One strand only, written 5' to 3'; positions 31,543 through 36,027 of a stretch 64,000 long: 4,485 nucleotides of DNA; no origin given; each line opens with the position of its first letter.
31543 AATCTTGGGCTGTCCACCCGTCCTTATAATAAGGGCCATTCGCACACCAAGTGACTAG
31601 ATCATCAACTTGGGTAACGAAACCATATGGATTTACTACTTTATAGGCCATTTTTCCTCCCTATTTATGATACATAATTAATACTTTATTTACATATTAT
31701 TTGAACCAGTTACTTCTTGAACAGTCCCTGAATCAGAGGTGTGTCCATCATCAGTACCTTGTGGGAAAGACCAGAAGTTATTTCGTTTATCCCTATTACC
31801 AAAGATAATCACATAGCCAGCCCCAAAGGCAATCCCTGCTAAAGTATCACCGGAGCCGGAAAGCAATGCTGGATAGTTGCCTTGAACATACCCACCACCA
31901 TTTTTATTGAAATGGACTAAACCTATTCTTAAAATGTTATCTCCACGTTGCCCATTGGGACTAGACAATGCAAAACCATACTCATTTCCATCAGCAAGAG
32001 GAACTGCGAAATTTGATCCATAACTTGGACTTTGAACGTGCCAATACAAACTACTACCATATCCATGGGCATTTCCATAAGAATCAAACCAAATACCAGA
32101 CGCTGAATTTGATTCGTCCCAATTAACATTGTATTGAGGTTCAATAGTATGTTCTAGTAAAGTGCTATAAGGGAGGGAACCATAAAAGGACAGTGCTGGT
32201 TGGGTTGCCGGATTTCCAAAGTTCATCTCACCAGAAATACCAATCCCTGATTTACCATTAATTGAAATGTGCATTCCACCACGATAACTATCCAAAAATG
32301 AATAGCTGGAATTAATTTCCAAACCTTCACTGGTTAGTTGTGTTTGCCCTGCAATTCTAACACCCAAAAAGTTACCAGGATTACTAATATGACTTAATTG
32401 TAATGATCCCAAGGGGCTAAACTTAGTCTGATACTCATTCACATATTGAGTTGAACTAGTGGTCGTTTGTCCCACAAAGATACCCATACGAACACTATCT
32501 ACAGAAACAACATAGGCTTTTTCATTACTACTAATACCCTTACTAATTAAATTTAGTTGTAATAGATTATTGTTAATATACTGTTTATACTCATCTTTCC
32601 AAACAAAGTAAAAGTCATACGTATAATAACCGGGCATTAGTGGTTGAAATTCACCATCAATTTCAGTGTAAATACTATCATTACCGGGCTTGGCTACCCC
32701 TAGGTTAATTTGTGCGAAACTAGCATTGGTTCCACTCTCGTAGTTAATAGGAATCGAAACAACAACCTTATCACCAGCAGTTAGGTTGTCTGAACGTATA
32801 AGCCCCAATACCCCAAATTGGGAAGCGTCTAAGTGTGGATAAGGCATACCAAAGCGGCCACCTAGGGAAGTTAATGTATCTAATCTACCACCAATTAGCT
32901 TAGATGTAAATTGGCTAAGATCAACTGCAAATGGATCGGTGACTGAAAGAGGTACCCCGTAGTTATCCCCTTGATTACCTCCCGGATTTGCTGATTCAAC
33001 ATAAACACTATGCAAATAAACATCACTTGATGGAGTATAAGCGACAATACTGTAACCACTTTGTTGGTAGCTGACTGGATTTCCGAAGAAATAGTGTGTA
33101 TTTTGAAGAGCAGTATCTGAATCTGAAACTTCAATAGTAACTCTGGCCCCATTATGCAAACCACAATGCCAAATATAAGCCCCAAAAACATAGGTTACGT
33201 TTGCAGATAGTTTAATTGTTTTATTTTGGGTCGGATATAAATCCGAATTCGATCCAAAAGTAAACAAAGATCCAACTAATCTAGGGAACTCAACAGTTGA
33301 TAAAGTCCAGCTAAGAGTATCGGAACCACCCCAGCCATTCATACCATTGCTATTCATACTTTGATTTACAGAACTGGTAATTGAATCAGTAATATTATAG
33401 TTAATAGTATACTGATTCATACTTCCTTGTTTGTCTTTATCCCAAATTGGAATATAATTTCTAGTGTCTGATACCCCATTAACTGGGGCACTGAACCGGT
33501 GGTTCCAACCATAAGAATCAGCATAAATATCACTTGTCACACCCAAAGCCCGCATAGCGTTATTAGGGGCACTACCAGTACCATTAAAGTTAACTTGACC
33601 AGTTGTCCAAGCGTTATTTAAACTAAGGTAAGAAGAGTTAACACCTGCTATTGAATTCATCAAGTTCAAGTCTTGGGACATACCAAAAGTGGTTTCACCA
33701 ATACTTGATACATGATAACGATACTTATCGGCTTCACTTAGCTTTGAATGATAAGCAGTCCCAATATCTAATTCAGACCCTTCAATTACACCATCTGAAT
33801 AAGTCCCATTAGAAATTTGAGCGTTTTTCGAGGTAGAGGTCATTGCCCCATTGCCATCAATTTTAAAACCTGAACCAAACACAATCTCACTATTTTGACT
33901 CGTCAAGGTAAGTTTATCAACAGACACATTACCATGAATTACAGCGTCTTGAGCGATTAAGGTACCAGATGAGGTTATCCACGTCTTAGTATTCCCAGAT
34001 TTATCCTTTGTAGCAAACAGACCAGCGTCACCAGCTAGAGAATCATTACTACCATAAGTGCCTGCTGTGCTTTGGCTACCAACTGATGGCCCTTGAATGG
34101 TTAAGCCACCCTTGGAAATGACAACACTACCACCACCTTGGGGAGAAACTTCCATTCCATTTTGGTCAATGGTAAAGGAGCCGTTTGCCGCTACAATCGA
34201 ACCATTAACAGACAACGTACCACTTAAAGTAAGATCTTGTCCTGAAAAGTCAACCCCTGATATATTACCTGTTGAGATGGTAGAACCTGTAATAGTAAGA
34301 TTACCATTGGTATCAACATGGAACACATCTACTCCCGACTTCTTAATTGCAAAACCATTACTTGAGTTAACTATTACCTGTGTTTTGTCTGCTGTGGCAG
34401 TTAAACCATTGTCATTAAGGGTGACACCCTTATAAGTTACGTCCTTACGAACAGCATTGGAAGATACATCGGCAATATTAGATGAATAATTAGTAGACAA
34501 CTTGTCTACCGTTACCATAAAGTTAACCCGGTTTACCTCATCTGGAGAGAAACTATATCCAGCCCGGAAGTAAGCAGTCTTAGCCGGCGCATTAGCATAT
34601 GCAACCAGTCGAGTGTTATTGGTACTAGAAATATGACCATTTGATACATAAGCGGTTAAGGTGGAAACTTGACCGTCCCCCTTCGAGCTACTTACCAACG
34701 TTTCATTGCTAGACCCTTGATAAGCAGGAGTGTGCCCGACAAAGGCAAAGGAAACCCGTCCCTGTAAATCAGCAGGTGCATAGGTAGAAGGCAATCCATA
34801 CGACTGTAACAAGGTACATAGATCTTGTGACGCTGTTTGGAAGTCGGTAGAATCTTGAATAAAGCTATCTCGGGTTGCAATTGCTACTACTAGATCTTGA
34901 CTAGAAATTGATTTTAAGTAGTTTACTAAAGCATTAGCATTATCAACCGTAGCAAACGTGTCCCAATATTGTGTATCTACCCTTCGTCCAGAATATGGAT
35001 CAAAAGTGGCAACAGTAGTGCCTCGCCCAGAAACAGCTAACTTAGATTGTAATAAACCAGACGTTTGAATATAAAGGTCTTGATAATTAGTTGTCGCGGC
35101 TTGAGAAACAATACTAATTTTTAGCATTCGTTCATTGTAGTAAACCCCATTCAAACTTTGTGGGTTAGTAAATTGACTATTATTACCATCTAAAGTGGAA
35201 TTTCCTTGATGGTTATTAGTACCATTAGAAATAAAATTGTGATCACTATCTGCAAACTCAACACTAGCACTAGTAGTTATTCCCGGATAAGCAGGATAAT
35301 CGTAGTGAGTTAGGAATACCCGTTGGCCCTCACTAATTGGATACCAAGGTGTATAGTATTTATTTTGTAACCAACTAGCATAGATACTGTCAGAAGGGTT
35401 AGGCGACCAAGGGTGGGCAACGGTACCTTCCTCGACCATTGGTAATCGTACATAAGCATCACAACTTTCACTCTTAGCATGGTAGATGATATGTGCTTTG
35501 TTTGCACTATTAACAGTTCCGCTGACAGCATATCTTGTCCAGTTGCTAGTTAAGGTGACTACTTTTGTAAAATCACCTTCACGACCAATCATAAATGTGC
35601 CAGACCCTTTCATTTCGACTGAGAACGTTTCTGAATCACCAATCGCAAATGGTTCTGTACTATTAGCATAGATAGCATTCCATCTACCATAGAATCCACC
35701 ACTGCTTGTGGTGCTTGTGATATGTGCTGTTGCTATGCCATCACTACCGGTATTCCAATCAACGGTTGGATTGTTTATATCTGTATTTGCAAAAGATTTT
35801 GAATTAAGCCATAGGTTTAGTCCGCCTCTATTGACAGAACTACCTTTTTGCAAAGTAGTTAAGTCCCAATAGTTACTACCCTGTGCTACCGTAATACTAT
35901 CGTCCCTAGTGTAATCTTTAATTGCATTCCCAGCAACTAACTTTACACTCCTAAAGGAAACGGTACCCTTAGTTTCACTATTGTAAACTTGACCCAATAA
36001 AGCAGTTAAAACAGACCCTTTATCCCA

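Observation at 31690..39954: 2754-aa protein fusing a gpV/gp5-like spike N-terminus to six collagen-like repeat modules and a large C-terminal binding region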

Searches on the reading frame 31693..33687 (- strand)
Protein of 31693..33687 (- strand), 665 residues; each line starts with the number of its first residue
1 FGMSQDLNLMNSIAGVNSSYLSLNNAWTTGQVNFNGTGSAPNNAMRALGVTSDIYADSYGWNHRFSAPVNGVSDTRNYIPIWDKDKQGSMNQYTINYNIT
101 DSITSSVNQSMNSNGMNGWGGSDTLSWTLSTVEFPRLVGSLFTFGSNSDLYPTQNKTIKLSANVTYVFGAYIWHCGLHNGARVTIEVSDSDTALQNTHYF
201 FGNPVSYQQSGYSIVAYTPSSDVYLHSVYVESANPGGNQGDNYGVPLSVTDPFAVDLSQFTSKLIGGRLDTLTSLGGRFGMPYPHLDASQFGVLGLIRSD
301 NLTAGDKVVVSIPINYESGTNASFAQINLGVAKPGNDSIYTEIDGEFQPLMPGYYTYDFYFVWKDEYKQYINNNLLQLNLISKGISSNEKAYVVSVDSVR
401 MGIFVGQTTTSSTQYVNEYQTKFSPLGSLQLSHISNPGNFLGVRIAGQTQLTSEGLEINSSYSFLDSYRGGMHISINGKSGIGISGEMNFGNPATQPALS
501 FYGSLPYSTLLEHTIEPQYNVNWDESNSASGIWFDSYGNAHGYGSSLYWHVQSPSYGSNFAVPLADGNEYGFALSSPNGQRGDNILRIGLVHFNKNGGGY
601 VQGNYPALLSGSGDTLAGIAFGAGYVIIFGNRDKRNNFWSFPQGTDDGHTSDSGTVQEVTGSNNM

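Call 81: search_protein_representatives(protein=window:31693-33687:-)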
Query: 665 residues. Proteins with E-value up to 0.001 (for the whole library): 5; up to 1e-10: 5; up to 1e-30: 4. The best 5 are listed.
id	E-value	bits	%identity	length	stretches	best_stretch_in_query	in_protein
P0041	0.0e+00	1089.9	75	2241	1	1-663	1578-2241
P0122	0.0e+00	1052.1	74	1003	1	1-661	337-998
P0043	3.5e-282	954.7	67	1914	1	1-660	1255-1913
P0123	6.3e-38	147.5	67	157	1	422-543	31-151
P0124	2.1e-11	59.9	29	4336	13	221-279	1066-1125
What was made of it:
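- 31693..33687 (-): Distal ~665 aa (aa 2090-2754), specific to this family and a candidate receptor-binding tip. Only 5 hits among 1.84 billion representative proteins: 3 long proteins spanning it, 2 of them known family members, a 157-aa fragment, and 1 weak hit (call 81).
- Tried and rejected: Distal 665 aa. An exhaustive HMMER search found no relatives outside the family (call 81).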

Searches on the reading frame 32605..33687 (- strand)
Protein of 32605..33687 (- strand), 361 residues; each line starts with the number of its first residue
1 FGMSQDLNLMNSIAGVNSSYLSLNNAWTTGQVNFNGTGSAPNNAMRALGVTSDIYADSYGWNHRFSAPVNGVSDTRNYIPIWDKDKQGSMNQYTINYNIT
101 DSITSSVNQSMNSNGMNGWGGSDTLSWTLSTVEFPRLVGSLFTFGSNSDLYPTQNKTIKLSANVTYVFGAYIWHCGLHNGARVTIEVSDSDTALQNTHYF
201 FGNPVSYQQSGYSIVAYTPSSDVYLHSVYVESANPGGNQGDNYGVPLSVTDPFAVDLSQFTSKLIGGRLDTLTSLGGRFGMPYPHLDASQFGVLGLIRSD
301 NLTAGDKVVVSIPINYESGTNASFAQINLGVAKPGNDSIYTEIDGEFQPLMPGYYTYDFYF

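Call 38: search_protein_families(library=pfam, proteins=[window:32605-33687:-], max_evalue=5)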
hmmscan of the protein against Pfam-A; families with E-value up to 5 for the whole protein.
window:32605-33687:- (361 aa): 1 family
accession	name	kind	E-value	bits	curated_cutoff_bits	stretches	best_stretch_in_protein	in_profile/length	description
PF02018.23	CBM_4_9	-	0.15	12.9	25.9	1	152-204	51-102/136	Carbohydrate binding domain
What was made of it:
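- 31693..33687 (-): The only Pfam signal is a sub-threshold CBM_4_9 match at E=0.15 (call 38).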

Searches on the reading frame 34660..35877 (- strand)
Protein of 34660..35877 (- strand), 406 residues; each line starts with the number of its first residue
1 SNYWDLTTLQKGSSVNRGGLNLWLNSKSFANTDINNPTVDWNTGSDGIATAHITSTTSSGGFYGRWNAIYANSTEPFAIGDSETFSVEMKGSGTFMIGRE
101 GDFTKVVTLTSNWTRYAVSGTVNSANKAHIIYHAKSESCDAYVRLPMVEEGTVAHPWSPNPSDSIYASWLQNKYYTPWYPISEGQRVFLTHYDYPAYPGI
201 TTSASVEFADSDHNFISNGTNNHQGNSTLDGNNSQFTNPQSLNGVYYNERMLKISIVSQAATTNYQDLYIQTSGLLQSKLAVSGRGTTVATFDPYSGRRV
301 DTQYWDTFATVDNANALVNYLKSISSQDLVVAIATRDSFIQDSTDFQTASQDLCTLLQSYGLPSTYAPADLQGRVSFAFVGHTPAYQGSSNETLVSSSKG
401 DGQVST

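Call 63: predict_structure(alignment_id=A3)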
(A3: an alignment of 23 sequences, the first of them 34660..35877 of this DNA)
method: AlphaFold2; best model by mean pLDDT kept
length: 406 residues; sequences in the alignment: 23
mean_pLDDT: 52.5   pTM: 0.45
mean pLDDT of the five models: 52.5, 50.6, 50.2, 46.1, 45.6
residues with pLDDT >= 90: 0; 70-90: 91; 50-70: 129; < 50: 186
segments of 3 or more residues with pLDDT < 50: 1-37, 46-48, 63-80, 144-178, 192-204, 217-251, 258-263, 273-276, 380-406
pLDDT, mean of each block of 10 residues (from residue 1): 26 26 31 44 50 53 40 35 65 77 81 76 64 59 43 36 38 45 53 43 50 48 29 33 34 51 52 52 68 68 76 83 75 64 69 78 73 55 38 30 29
secondary structure, 60 per line:
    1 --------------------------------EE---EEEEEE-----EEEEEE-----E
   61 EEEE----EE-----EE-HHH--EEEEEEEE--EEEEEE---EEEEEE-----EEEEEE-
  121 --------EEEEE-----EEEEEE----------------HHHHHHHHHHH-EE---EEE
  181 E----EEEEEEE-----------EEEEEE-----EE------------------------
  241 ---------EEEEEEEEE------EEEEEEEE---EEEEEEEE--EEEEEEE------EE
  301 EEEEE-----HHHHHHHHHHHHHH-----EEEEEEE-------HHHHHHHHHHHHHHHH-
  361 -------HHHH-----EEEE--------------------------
elements in order: E38-43 E49-54 E60-64 E84-91 E94-99 E103-108 E114-119 E129-133 E139-144 H161-171 E178-181 E186-192 E204-209 E250-258 E265-272 E276-283 E286-292 E299-305 H311-324 E330-336 H344-359 H368-371 E377-380

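Call 67: fold_search(model_id=the predicted structure, library=pdb)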
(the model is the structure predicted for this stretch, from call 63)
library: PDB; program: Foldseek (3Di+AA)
matches with E <= 10: 919; with E <= 0.001: 0
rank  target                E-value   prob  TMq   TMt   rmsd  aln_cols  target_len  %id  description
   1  7vnn_D                2.2e-03  0.69  0.17  0.11  23.7       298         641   12  Complex structure of Clostridioides difficile enzymatic component (CDTa) and binding component (CDTb) pore with long s (released 2022-10-26)
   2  6uwi_H                3.4e-03  0.47  0.12  0.08  23.2       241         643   12  Crystal structure of the Clostridium difficile translocase CDTb (released 2020-01-22)
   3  6uwi_G                6.5e-03  0.35  0.12  0.08  17.0       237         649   11  Crystal structure of the Clostridium difficile translocase CDTb (released 2020-01-22)
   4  6uwi_A                7.2e-03  0.41  0.13  0.09  16.8       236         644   11  Crystal structure of the Clostridium difficile translocase CDTb (released 2020-01-22)
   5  6uwi_D                7.2e-03  0.41  0.13  0.09  16.8       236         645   11  Crystal structure of the Clostridium difficile translocase CDTb (released 2020-01-22)
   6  6uwi_E                8.0e-03  0.41  0.13  0.09  16.8       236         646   11  Crystal structure of the Clostridium difficile translocase CDTb (released 2020-01-22)
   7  5ggj_B                8.9e-03  1.00  0.21  0.48   4.6       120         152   22  Crystal structure of N-terminal domain of human protein O-mannose beta-1,2-N-acetylglucosaminyltransferase in complex  (released 2016-08-10)
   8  2c24_B                9.4e-03  1.00  0.19  0.39   6.0       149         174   15  FAMILY 30 CARBOHYDRATE-BINDING MODULE OF CELLULOSOMAL CELLULASE CEL9D- CEL44B OF CLOSTRIDIUM THERMOCELLUM (released 2005-11-22)
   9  5ggn_B                1.1e-02  1.00  0.21  0.48   4.6       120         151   22  Crystal structure of N-terminal domain of human protein O-mannose beta-1,2-N-acetylglucosaminyltransferase in complex  (released 2016-08-10)
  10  6uwr_A                1.3e-02  0.25  0.13  0.09  22.9       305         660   12  Clostridium difficile binary toxin translocase CDTb in asymmetric tetradecamer conformation (released 2020-01-22)
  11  2c24_A                1.7e-02  0.99  0.19  0.39   6.3       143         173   15  FAMILY 30 CARBOHYDRATE-BINDING MODULE OF CELLULOSOMAL CELLULASE CEL9D- CEL44B OF CLOSTRIDIUM THERMOCELLUM (released 2005-11-22)
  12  5ggl_B                1.8e-02  1.00  0.21  0.48   4.6       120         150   22  Crystal structure of N-terminal domain of human protein O-mannose beta-1,2-N-acetylglucosaminyltransferase in complex  (released 2016-08-10)
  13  2w5f_B                1.8e-02  1.00  0.18  0.15   5.2       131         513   13  High resolution crystallographic structure of the Clostridium thermocellum N-terminal endo-1,4-beta-D-xylanase 10B (Xy (released 2010-01-19)
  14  2w5f_A                2.1e-02  1.00  0.18  0.15   4.9       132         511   14  High resolution crystallographic structure of the Clostridium thermocellum N-terminal endo-1,4-beta-D-xylanase 10B (Xy (released 2010-01-19)
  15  5lc4_C                2.5e-02  0.99  0.23  0.47   7.4       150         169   21  Xray structure of mouse FAM3C ILEI dimer (released 2017-08-02)
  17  5lc4_A                2.8e-02  0.99  0.23  0.47   7.6       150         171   21  Xray structure of mouse FAM3C ILEI dimer (released 2017-08-02)
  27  5lc4_B                3.8e-02  0.99  0.23  0.47   7.6       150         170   21  Xray structure of mouse FAM3C ILEI dimer (released 2017-08-02)
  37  5ggj_A                5.2e-02  0.96  0.20  0.45   6.6       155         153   17  Crystal structure of N-terminal domain of human protein O-mannose beta-1,2-N-acetylglucosaminyltransferase in complex  (released 2016-08-10)
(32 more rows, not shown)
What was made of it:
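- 35386..35844 (-): Swappable CBM-like cassette, aa 1371-1523, flanked by NRGGxNL and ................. Weak Foldseek matches to CBM30/22/29/4/6 come from a low-confidence model (calls 63, 67).
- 34732..35025 (-): ILEI/PANDER (POMGnT1-stem-like) domain, aa 1644-1741. Foldseek matches the POMGnT1 stem (5ggj, probability 1.0, 22% identity, E~9e-3) and FAM3C ILEI (5lc4) (calls 63, 67).
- On Carbohydrate-binding module (beta-sandwich CBM) for cassette aa 1371-1523: Foldseek gives CBM30/22/29/4/6 at E 0.009-0.08 from a low-confidence model (calls 63, 67).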

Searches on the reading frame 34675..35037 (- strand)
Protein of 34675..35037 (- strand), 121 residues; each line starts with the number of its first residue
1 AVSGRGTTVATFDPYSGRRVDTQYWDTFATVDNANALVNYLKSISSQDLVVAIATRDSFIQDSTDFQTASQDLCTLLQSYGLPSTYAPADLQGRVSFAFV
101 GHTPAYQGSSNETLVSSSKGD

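Call 38: search_protein_families(library=pfam, proteins=[window:34675-35037:-], max_evalue=5)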
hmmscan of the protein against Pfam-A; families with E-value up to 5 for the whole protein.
window:34675-35037:- (121 aa): 2 families
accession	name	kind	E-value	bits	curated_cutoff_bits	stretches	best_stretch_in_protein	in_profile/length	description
PF15711.10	ILEI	-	5.7e-10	40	27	1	5-102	1-87/90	Interleukin-like EMT inducer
PF21672.2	COMM_HN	-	0.087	13.8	23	1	41-85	50-94/103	COMMD2-7/10, HN domain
